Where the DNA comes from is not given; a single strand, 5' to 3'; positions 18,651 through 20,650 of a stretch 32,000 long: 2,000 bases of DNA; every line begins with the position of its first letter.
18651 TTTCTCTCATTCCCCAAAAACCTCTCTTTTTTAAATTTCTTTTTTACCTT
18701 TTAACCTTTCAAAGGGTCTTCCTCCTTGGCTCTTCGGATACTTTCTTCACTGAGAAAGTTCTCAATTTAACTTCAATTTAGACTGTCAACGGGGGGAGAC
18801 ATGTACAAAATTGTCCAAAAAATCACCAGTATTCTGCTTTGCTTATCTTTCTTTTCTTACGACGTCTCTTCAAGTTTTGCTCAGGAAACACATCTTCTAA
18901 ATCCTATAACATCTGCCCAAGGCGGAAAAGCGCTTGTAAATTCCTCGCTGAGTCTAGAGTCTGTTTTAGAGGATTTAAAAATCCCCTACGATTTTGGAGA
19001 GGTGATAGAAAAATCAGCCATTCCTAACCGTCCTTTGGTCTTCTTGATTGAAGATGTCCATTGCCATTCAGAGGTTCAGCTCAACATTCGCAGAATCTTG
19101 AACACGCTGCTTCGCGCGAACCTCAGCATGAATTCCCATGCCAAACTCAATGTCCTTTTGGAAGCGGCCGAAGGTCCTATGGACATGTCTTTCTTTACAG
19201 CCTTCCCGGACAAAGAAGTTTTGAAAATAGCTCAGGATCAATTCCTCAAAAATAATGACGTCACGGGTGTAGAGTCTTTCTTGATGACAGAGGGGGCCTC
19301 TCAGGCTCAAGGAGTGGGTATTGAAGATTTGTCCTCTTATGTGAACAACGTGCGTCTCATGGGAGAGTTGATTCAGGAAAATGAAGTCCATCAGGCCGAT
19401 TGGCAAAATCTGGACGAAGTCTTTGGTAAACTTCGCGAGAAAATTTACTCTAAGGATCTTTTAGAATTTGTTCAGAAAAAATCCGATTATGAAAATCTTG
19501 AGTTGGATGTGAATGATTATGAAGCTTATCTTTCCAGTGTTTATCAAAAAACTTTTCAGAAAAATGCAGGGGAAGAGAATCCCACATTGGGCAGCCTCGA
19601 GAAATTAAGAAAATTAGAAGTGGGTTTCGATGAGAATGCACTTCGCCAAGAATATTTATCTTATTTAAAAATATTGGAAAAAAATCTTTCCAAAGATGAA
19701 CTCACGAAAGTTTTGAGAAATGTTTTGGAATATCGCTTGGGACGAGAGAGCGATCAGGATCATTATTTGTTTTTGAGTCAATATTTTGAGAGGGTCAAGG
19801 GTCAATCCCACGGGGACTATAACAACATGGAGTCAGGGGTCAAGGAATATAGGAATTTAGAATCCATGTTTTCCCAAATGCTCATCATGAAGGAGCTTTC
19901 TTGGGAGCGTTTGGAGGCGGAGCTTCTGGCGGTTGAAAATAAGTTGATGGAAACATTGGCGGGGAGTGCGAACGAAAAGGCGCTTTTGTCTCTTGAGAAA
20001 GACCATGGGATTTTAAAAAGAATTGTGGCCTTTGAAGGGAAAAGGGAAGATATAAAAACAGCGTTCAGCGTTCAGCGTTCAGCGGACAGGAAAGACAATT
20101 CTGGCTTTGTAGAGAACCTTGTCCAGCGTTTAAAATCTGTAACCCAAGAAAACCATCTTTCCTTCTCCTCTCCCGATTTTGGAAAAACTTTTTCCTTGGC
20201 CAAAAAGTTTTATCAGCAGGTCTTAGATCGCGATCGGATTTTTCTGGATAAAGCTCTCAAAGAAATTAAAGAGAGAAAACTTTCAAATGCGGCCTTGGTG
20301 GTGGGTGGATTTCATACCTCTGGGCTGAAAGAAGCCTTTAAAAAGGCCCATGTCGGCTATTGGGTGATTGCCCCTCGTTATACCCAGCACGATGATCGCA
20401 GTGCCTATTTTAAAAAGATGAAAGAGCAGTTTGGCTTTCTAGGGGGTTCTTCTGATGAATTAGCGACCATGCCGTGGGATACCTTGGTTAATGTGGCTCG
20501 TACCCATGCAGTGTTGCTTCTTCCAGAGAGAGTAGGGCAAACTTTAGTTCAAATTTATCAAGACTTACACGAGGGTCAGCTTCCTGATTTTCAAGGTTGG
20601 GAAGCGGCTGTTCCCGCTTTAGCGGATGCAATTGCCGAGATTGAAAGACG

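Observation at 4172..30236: Two paralogous giant membrane proteins with a shared head and tail and different enzyme cargo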

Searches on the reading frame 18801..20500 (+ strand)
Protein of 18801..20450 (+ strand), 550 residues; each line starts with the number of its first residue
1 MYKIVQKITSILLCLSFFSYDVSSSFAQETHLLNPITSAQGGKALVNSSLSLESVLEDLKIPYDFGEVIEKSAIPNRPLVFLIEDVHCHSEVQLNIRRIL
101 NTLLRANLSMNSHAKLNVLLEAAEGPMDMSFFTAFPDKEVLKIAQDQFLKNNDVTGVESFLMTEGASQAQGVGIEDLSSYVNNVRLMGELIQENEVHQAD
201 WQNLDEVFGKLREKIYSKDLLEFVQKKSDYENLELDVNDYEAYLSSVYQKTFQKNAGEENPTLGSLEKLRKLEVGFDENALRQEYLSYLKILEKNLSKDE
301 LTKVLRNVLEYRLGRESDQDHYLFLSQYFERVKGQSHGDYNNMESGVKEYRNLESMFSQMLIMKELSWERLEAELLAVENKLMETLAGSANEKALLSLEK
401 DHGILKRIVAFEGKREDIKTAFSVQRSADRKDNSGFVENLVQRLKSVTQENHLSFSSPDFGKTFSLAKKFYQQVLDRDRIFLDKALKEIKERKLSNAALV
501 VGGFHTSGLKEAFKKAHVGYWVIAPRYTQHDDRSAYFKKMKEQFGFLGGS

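Call 7: search_protein_families(library=pfam, proteins=[window:18801-20500:+], max_evalue=10)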
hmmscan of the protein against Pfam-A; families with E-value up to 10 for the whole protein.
window:18801-20500:+ (566 aa): 4 families
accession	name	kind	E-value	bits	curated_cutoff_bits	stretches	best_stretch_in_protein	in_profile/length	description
PF11829.13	DUF3349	-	0.035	15.3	28.3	1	272-312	10-50/94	Protein of unknown function (DUF3349)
PF20284.3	CTD8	-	0.12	13.1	27.6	1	429-490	42-103/127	C-terminal domain 8 of the ABC-three component (ABC-3C) systems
PF06897.17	DUF1269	-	1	10.2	26.9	1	50-118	29-97/100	Protein of unknown function (DUF1269)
PF18241.6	AvrM-A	-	2.3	9.1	27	1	197-298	30-126/147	Flax-rust effector AvrM-A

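Call 37: search_solved_structures(query=A2, max_evalue=10, show_alignments=2)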
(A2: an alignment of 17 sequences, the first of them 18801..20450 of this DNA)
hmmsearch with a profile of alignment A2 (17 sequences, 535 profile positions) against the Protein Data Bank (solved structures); distinct sequences matched with E-value up to 10: 4.
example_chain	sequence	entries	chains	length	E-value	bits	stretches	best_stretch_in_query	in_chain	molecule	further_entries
8her_B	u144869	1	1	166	0.013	17.3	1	187-269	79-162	Anti-sigma factor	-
7qsy_B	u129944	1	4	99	0.73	11.5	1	126-158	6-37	RubisCO small subunit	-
7qsw_B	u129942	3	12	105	0.88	11.2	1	126-158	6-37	RubisCO small subunit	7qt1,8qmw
4fqn_A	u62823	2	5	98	1.5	10.4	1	185-246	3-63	Malcavernin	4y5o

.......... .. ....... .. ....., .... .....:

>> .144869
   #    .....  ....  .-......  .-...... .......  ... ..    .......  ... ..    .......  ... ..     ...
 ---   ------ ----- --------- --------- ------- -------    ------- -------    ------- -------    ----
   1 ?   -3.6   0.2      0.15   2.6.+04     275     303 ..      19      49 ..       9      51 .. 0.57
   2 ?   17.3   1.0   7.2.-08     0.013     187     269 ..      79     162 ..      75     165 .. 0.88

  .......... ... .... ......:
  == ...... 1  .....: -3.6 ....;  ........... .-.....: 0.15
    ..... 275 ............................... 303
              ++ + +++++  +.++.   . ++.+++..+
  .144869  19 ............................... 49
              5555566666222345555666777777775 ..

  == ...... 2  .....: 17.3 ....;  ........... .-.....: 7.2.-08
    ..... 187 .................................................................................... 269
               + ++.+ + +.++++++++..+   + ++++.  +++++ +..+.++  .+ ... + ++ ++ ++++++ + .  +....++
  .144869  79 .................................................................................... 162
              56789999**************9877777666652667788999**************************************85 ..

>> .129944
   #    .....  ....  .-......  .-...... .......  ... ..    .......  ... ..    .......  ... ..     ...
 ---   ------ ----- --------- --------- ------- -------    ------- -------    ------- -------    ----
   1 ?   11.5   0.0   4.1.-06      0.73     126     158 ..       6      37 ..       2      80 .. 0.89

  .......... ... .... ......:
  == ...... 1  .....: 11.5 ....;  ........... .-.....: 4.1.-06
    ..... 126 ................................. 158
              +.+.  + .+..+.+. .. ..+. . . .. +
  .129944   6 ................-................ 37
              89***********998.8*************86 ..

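Call 38: search_protein_families(library=pfam, alignment_id=A2, max_evalue=1)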
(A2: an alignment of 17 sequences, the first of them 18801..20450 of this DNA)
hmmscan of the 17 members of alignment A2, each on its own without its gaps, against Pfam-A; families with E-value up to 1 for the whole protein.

A. member 1, window:18801-20450:+ (550 aa): 3 families
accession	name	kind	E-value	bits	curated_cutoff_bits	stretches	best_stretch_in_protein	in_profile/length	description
PF11829.13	DUF3349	-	0.032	15.4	28.3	0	272-312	10-50/94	Protein of unknown function (DUF3349)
PF20284.3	CTD8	-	0.11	13.2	27.6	1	429-490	42-103/127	C-terminal domain 8 of the ABC-three component (ABC-3C) systems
PF06897.17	DUF1269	-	0.75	10.6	26.9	0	50-118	29-97/100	Protein of unknown function (DUF1269)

B. families by the number of members that match (of 17 scanned): 36 families (the first 25 are shown)
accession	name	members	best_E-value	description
PF23202.1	PAH_ZNF598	11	3.4e-06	ZNF598 PAH domain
PF08349.16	DUF1722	4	0.00028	Protein of unknown function (DUF1722)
PF25826.1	DUF7952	2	4.5e-05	Domain of unknown function (DUF7952)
PF04187.18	Cofac_haem_bdg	2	0.045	Haem-binding uptake, Tiki superfamily, ChaN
PF11459.13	AbiEi_3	1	0.00054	Transcriptional regulator, AbiEi antitoxin, Type IV TA system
PF09720.15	Unstab_antitox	1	0.0027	Putative addiction module component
PF01548.23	DEDD_Tnp_IS110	1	0.0042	Transposase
PF21862.1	CiaD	1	0.013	CiaD-like protein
PF02698.23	DUF218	1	0.014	DUF218 domain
PF20092.4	DUF6483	1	0.017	Family of unknown function (DUF6483)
PF07724.20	AAA_2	1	0.02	AAA domain (Cdc48 subfamily)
PF21408.2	MTR4-like_stalk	1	0.021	Exosome RNA helicase MTR4-like, stalk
PF19314.4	DUF5917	1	0.022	Family of unknown function (DUF5917)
PF14377.11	UBM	1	0.023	Ubiquitin binding region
PF25553.1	BTB-POZ_ANK-like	1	0.026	BTB/POZ Ankyrin-like repeat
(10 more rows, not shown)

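Call 45: find_related_loci(query=A2, collection=genome_contigs, flank=10000)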
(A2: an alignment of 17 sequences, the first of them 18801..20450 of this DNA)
Query A2 (550 aa) in genome_contigs; peptide patterns used: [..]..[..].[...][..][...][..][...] (x = any residue, [..] = any of these).
276 stretches matched a pattern; 243 encode a relative of the query (tblastn E <= 1e-3); the best 80 are kept; 80 distinct loci.
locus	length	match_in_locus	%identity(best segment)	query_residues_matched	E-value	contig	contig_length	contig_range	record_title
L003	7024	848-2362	27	7-543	1e-40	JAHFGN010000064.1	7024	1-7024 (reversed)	MAG: Candidatus Omnitrophota bacterium isolate nzgw316 NODE_18352_length_7025_cov_3.328650, whole genome shotgun sequenc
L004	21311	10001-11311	28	79-538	5e-40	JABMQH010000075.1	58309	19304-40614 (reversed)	MAG: Candidatus Omnitrophota bacterium isolate bin.702 k141_2679247, whole genome shotgun sequence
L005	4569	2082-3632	26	3-547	3e-40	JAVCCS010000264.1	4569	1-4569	MAG: Candidatus Theseobacter exili isolate MAG_3300035698_1968 Ga0374944_279626, whole genome shotgun sequence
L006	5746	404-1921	25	4-543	3e-40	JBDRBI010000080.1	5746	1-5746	MAG: Candidatus Omnitrophota bacterium isolate MEGAHIT-group-1.110 k141_5604067, whole genome shotgun sequence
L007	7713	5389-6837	27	34-543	7e-40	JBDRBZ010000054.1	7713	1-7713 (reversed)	MAG: Candidatus Omnitrophota bacterium isolate MEGAHIT-group-1.155 k141_7252915, whole genome shotgun sequence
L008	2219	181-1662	26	16-543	6e-40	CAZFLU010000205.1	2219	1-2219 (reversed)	MAG TPA_asm: uncultured Planctomycetia bacterium isolate SRP141376_co2_367 genome assembly, contig: NODE_71722_length_22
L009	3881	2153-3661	25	7-543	2e-39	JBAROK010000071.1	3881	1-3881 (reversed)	MAG: Candidatus Omnitrophota bacterium isolate MFD13429_ilm_asm_bin15 k127_92262, whole genome shotgun sequence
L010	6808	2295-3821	25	2-543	4e-39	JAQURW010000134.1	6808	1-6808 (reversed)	MAG: Candidatus Omnitrophota bacterium isolate STD1_82 NODE_37970_length_6808_cov_2.425535_Sandtown_D1, whole genome sho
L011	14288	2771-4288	25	5-543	9e-39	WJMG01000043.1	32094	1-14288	MAG: Candidatus Omnitrophota bacterium isolate Bin_214 k141_2329775, whole genome shotgun sequence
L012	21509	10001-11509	25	7-543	8e-39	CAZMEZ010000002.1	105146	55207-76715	MAG TPA_asm: uncultured Planctomycetia bacterium isolate SRP141376_co1_78 genome assembly, contig: NODE_469_length_10514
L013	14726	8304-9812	25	7-543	2e-38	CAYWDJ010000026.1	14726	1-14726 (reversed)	MAG TPA_asm: uncultured Planctomycetia bacterium isolate binchicken_co181_210 genome assembly, contig: NODE_7185_length_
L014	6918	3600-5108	25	7-543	3e-38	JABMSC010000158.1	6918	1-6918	MAG: Candidatus Omnitrophota bacterium isolate bin.644 k141_4774637, whole genome shotgun sequence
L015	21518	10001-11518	26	4-543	6e-38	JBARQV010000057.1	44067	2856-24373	MAG: Candidatus Omnitrophota bacterium isolate MFD13425_ilm_asm_bin19 k127_24852, whole genome shotgun sequence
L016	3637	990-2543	26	5-543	5e-38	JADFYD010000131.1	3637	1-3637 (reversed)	MAG: Candidatus Omnitrophota bacterium isolate nDJH6bin13 nDJH6_bin13_NODE_131_length_3637_cov_1.912821, whole genome sh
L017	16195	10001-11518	26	18-548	2e-37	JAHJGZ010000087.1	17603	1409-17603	MAG: Candidatus Omnitrophota bacterium isolate Modern_marine_glass_biofilm.mb.92 Modern_marine_glas.mb.92_k141_414186, w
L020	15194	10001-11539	25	5-543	8e-37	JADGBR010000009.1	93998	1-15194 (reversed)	MAG: Candidatus Omnitrophota bacterium isolate nW3bin14 nW3_bin14_NODE_9_length_93998_cov_4.345495, whole genome shotgun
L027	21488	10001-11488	26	1-529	3e-36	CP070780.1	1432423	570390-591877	MAG: Candidatus Omnitrophota bacterium isolate bin17 chromosome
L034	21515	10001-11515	26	4-543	6e-35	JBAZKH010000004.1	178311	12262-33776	MAG: Candidatus Omnitrophota bacterium isolate SO_2017_LW4_139 scaffold_268_c1_LW137-91_2017, whole genome shotgun seque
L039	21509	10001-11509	25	7-543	8e-35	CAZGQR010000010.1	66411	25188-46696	MAG TPA_asm: uncultured Planctomycetia bacterium isolate binchicken_co334_155 genome assembly, contig: NODE_597_length_6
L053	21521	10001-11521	25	5-543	1e-33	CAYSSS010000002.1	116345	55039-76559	MAG TPA_asm: uncultured Planctomycetia bacterium isolate SRP178699_co1_483 genome assembly, contig: NODE_84_length_11634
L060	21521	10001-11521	24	4-543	1e-32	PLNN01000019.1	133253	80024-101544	MAG: Candidatus Omnitrophota bacterium isolate fen_1320 73.20120800_E1X.39_contig_1477, whole genome shotgun sequence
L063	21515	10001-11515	24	5-543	5e-32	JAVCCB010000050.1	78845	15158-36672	MAG: Candidatus Tantalella remota isolate MAG_3300035698_1097 Ga0374944_042814, whole genome shotgun sequence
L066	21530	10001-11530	23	4-543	1e-31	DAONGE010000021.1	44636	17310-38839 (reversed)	MAG TPA_asm: Candidatus Omnitrophota bacterium isolate AMR_MDS_3825 NODE_754_length_44636_cov_7.035082, whole genome sho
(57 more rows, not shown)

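Call 46: predict_structure(alignment_id=A2)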
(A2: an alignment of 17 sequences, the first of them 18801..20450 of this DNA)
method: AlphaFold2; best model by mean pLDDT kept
length: 550 residues; sequences in the alignment: 17
mean_pLDDT: 81.0   pTM: 0.71
mean pLDDT of the five models: 81.0, 80.9, 80.1, 78.9, 77.6
residues with pLDDT >= 90: 172; 70-90: 293; 50-70: 37; < 50: 48
segments of 3 or more residues with pLDDT < 50: 22-50, 336-347, 426-431
pLDDT, mean of each block of 10 residues (from residue 1): 74 69 43 32 32 64 85 86 88 92 84 84 80 73 81 86 82 89 90 88 91 95 95 89 94 89 89 86 89 88 92 83 88 55 50 89 83 91 92 90 89 85 56 68 84 81 87 91 92 90 90 91 87 74 68
secondary structure, 60 per line:
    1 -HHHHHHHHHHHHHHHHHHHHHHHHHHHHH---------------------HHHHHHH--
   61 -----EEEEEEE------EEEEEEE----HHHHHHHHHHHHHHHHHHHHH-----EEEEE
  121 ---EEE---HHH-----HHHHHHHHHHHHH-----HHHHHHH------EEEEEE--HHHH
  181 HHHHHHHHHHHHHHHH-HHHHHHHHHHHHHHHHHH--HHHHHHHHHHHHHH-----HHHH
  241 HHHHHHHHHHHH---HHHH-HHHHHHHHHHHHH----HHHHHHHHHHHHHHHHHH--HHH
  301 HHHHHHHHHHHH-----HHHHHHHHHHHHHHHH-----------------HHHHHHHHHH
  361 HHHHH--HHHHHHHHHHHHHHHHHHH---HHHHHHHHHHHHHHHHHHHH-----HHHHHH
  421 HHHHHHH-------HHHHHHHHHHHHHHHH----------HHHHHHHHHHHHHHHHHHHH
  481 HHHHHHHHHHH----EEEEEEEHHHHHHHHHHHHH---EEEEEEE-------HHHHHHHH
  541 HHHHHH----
elements in order: H2-30 H52-58 E66-72 E79-85 H90-110 E116-120 E124-126 H138-150 H156-162 E169-174 H177-196 H198-215 H218-231 H237-252 H256-259 H261-273 H278-295 H298-312 H318-333 H351-365 H368-386 H390-409 H415-427 H435-450 H461-491 E496-502 H503-515 E519-525 H533-546

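Call 51: fold_search(model_id=the predicted structure, library=pdb)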
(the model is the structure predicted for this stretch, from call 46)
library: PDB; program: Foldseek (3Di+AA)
matches with E <= 10: 99; with E <= 0.001: 0
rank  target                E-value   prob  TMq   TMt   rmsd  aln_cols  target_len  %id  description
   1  8f7n                  1.5e-01  0.18  0.12  0.16  27.9       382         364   13  Crystal structure of chemoreceptor McpZ ligand sensing domain (released 2023-07-05)
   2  8i4v_A                3.6e-01  0.10  0.10  0.16  34.4       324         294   16  Cryo-EM structure of 5-subunit Smc5/6 arm region (released 2024-06-26)
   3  9y6s_6k               5.6e-01  0.06  0.11  0.02  53.8       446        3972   12  96-nm repeat of the Leishmania tarentolae doublet microtubule (released 2025-12-17)
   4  4tql_A                5.6e-01  0.05  0.07  0.13  28.5       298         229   16  Computationally designed three helix bundle (released 2014-10-15)
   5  2g5g                  7.5e-01  0.54  0.14  0.27   6.3       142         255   18  Cofacial heme binding to ChaN of Campylobacter jejuni (released 2006-10-03)
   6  8glv_Fm               7.9e-01  0.06  0.09  0.02  37.3       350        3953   15  96-nm repeat unit of doublet microtubules from Chlamydomonas reinhardtii flagella (released 2023-05-31)
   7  9cpc_3K               8.7e-01  0.03  0.07  0.10  37.3       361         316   13  Atomic model of porcine brain ventricles cilia doublet microtubule (48-nm periodicity) (released 2024-10-23)
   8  8i3j                  9.2e-01  0.04  0.07  0.12  28.6       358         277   12  Crystal structure of human inner-arm dynein heavy chain d stalk and microtubule binding domain (released 2023-08-09)
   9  8iyj_B4               9.2e-01  0.03  0.07  0.09  49.2       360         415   15  Cryo-EM structure of the 48-nm repeat doublet microtubule from mouse sperm (released 2023-07-05)
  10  5uqn                  1.1e+00  0.03  0.10  0.10  29.2       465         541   11  Clostridium difficile Toxin B (TcdB) glucosyltransferase domain in complex with U2F (released 2017-05-10)
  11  6o81_A                1.2e+00  0.12  0.09  0.09  20.7       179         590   16  Electron cryo-microscopy of the eukaryotic translation initiation factor 2B bound to translation initiation factor 2 f (released 2019-05-15)
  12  9fqr_FS               1.4e+00  0.02  0.06  0.08  48.1       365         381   12  96-nm repeat of axonemal doublet microtubules from bovine sperm (released 2025-03-26)
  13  5ayh                  1.7e+00  0.07  0.09  0.18  20.2       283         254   11  Structure of the entire dynein stalk region (released 2015-12-16)
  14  7sqc_1K               1.7e+00  0.03  0.08  0.12  50.3       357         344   13  Ciliary C1 central pair apparatus isolated from Chlamydomonas reinhardtii (released 2022-04-13)
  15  7a8t_A                1.9e+00  0.04  0.09  0.10  48.4       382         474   17  Crystal structure of sarcomeric protein FATZ-1 (mini-FATZ-1 construct) in complex with rod domain of alpha-actinin-2 (released 2021-06-30)
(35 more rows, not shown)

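Call 55: search_solved_structures(query=A3, max_evalue=10, show_alignments=0)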
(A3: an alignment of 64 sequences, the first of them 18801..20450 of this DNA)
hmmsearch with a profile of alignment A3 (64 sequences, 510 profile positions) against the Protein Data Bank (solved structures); distinct sequences matched with E-value up to 10: 1.
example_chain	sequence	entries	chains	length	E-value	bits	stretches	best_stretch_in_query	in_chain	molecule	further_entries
2w4a_C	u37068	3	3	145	0.41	12.5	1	208-286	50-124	MYOSIN LIGHT CHAIN 3, SKELETAL MUSCLE ISOFORM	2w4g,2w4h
